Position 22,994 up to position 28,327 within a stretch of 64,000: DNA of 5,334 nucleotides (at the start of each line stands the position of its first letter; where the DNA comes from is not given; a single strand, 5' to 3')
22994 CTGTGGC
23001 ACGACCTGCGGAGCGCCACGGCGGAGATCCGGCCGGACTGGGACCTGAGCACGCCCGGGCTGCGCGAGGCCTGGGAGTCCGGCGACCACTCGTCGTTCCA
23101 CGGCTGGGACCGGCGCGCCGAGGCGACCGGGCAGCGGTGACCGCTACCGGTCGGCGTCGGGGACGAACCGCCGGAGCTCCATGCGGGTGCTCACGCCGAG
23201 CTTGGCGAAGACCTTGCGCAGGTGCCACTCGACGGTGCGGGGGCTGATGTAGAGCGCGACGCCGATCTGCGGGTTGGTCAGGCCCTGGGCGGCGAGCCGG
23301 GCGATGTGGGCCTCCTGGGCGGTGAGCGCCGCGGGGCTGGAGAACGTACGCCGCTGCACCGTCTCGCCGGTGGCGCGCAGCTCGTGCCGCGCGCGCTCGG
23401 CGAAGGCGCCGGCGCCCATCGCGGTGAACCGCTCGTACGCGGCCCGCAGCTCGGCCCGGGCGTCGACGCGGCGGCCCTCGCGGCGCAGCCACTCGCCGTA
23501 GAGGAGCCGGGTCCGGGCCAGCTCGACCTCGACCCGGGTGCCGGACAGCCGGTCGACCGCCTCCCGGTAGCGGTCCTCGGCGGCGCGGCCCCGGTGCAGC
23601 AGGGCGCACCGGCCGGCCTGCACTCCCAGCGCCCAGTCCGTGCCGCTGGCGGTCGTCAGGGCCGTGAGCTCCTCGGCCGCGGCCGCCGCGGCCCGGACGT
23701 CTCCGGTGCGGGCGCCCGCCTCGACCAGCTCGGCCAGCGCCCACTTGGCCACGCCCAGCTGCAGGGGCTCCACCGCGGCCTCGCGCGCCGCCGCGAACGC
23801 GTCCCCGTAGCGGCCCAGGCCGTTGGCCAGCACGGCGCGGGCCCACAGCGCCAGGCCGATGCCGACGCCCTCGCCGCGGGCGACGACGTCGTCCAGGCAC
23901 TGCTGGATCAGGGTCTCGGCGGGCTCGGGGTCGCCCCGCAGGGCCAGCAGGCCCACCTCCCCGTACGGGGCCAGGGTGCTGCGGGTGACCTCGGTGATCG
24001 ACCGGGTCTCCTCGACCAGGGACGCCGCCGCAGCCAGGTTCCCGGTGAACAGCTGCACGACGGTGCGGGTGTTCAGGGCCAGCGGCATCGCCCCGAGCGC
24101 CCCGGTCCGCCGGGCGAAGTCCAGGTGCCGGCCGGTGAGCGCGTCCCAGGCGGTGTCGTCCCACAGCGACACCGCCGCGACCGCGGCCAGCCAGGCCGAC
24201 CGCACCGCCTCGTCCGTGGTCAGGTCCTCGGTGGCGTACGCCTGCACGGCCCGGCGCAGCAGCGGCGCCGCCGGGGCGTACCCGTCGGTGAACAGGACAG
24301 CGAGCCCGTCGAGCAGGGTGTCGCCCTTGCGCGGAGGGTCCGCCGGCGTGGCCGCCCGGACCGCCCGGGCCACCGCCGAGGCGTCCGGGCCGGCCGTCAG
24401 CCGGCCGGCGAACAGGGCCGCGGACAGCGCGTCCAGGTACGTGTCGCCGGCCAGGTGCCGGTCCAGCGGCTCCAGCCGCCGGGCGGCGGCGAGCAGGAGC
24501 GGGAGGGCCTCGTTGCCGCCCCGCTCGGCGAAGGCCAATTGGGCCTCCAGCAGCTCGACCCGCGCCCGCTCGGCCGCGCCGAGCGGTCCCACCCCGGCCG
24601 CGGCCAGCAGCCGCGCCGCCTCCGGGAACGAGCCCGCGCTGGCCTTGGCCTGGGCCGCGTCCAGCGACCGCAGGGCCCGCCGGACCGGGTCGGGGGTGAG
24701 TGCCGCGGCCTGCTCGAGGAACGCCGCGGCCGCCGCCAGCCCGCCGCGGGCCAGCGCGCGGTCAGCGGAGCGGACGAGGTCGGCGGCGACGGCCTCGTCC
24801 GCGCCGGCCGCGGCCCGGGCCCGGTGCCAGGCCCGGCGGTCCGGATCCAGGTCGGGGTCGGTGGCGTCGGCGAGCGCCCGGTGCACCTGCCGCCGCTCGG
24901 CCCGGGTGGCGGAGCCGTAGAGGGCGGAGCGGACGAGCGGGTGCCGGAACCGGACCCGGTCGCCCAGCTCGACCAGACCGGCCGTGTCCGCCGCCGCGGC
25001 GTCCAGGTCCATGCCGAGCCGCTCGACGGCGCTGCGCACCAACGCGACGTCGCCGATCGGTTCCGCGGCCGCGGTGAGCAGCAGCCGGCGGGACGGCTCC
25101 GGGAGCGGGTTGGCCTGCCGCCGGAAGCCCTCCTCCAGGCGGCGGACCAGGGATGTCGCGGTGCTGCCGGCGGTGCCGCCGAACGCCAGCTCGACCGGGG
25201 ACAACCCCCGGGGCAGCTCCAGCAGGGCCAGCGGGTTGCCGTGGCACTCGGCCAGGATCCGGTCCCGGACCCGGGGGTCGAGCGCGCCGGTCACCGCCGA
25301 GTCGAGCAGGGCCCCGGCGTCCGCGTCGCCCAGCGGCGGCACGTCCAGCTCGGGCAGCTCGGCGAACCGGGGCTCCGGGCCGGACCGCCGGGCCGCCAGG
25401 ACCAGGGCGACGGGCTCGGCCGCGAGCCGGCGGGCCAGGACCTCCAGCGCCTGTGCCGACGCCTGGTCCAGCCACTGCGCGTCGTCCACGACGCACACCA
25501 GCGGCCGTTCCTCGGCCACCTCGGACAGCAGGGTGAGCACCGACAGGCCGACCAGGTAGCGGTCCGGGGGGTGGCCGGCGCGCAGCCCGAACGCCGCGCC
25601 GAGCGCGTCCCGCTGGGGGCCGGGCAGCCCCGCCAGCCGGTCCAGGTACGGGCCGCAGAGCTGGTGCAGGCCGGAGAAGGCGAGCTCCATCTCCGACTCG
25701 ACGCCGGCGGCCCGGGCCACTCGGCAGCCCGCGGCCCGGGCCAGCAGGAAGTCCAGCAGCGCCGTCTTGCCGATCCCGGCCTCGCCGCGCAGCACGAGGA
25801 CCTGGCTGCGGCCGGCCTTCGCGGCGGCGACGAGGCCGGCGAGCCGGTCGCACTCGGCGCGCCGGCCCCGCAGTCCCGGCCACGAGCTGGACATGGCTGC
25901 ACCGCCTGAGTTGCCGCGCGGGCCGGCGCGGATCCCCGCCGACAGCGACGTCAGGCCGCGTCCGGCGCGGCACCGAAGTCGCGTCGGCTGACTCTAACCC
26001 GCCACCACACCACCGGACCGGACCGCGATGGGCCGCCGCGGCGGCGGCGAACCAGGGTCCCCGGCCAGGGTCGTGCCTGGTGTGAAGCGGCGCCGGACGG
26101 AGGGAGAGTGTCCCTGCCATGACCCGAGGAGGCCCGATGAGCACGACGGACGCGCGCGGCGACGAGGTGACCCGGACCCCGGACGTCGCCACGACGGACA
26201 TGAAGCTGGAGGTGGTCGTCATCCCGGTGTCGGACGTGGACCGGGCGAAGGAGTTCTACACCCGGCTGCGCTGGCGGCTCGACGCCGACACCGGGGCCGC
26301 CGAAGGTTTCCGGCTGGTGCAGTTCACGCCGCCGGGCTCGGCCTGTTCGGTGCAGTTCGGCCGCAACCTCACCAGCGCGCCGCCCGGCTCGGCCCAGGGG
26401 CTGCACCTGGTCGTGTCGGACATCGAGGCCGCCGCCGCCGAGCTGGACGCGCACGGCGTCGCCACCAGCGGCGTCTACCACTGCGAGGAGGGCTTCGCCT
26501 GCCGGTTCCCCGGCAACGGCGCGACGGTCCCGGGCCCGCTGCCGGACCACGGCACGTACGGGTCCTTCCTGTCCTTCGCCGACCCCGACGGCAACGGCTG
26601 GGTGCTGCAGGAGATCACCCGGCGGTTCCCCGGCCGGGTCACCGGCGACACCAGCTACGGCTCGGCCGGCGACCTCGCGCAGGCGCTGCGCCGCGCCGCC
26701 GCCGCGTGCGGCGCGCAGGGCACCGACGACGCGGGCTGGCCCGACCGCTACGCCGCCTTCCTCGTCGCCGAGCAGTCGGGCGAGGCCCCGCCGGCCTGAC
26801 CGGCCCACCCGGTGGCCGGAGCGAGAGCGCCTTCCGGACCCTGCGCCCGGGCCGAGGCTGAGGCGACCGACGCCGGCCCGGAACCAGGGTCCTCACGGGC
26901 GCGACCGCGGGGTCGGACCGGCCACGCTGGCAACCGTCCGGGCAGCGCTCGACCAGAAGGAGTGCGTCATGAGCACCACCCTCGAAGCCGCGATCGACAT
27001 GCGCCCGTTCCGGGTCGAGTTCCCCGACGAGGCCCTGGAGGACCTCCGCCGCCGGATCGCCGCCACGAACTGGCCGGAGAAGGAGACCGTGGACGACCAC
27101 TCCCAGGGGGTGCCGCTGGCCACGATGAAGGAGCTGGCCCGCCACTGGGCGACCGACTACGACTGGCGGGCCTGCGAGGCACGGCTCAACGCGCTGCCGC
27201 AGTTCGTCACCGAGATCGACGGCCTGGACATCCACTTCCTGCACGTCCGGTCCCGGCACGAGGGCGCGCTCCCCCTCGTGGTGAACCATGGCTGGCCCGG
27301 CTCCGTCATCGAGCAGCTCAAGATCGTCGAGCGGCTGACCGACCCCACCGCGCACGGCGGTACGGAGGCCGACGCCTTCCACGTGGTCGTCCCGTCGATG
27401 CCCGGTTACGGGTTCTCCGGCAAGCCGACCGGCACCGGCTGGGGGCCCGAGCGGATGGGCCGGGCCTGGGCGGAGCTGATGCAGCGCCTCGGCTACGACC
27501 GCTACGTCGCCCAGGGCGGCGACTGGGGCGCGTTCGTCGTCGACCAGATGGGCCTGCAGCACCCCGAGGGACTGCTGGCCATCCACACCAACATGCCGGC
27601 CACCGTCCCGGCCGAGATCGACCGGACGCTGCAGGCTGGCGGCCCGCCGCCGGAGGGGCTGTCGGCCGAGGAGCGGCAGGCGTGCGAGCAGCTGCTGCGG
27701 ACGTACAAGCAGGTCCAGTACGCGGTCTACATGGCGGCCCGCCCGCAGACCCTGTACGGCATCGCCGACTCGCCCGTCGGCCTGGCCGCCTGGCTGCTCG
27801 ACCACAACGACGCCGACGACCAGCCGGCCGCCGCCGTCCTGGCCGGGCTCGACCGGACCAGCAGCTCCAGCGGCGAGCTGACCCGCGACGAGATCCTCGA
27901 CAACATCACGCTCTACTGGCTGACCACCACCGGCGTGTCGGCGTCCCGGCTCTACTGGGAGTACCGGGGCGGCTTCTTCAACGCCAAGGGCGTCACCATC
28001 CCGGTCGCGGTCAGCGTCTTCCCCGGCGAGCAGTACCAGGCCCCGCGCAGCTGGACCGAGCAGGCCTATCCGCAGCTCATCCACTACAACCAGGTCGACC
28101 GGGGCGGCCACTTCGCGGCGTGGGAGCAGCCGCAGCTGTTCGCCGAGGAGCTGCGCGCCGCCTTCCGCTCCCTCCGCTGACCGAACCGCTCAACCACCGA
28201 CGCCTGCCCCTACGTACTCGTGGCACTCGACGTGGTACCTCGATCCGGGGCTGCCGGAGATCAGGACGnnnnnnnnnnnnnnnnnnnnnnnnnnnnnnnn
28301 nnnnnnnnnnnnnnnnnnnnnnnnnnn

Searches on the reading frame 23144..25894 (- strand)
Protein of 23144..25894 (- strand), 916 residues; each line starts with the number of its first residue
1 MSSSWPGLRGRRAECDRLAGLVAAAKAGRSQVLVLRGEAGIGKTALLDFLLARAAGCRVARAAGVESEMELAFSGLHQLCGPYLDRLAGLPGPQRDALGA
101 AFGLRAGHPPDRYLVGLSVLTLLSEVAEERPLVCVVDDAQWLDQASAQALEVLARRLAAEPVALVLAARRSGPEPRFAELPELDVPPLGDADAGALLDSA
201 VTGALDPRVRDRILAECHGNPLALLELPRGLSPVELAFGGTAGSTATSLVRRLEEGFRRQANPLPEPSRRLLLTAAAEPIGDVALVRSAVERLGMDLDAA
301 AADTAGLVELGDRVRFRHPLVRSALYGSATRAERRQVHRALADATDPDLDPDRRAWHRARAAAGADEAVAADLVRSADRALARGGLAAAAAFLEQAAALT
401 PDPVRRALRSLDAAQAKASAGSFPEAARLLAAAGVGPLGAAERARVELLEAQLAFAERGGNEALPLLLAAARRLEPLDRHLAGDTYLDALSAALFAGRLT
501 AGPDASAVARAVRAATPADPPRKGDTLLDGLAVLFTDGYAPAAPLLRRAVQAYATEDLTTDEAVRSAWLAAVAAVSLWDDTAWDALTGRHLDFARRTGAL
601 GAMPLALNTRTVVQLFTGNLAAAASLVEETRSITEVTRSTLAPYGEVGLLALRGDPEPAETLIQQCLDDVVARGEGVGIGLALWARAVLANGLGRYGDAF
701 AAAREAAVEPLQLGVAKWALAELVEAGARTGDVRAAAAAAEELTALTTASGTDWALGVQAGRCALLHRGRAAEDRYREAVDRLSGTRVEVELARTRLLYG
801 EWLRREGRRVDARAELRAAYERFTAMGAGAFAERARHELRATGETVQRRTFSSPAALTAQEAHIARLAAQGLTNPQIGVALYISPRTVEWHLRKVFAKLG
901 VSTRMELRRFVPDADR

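Call 20: search_protein_families(library=pfam, proteins=[window:23144-25894:-], max_evalue=0.001)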
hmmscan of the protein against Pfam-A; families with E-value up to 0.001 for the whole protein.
window:23144-25894:- (916 aa): 3 families
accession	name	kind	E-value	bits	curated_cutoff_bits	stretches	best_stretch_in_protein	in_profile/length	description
PF13191.12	AAA_16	-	2.9e-18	67.3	32.6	1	8-165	2-167/167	AAA ATPase domain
PF00196.25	GerE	-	1.8e-13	50.4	23.5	1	856-909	2-55/57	Bacterial regulatory proteins, luxR family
PF13401.12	AAA_22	-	5.9e-05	23.8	27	1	30-168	5-122/130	AAA domain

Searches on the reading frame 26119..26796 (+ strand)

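Call 20: search_protein_families(library=pfam, proteins=[window:26119-26796:+], max_evalue=0.001)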
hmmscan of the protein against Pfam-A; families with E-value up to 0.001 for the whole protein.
window:26119-26796:+ (226 aa): 2 families
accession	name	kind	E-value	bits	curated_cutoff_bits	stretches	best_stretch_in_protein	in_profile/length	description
PF00903.31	Glyoxalase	-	6.9e-10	39.8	20.6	1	30-162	2-120/121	Glyoxalase/Bleomycin resistance protein/Dioxygenase superfamily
PF22677.2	Ble-like_N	-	1.4e-05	25.2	24.5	0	33-54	5-27/41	Bleomycin resistance protein-like N-terminal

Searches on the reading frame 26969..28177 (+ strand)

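Call 20: search_protein_families(library=pfam, proteins=[window:26969-28177:+], max_evalue=0.001)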
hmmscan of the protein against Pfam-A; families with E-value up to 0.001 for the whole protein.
window:26969-28177:+ (403 aa): 2 families
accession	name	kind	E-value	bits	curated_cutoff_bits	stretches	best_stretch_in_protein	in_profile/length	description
PF06441.18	EHN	-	1.8e-39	134.7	22.8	1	11-115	1-106/107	Epoxide hydrolase N terminus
PF00561.26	Abhydrolase_1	-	8.4e-14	52.2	25.8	1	102-241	2-133/245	alpha/beta hydrolase fold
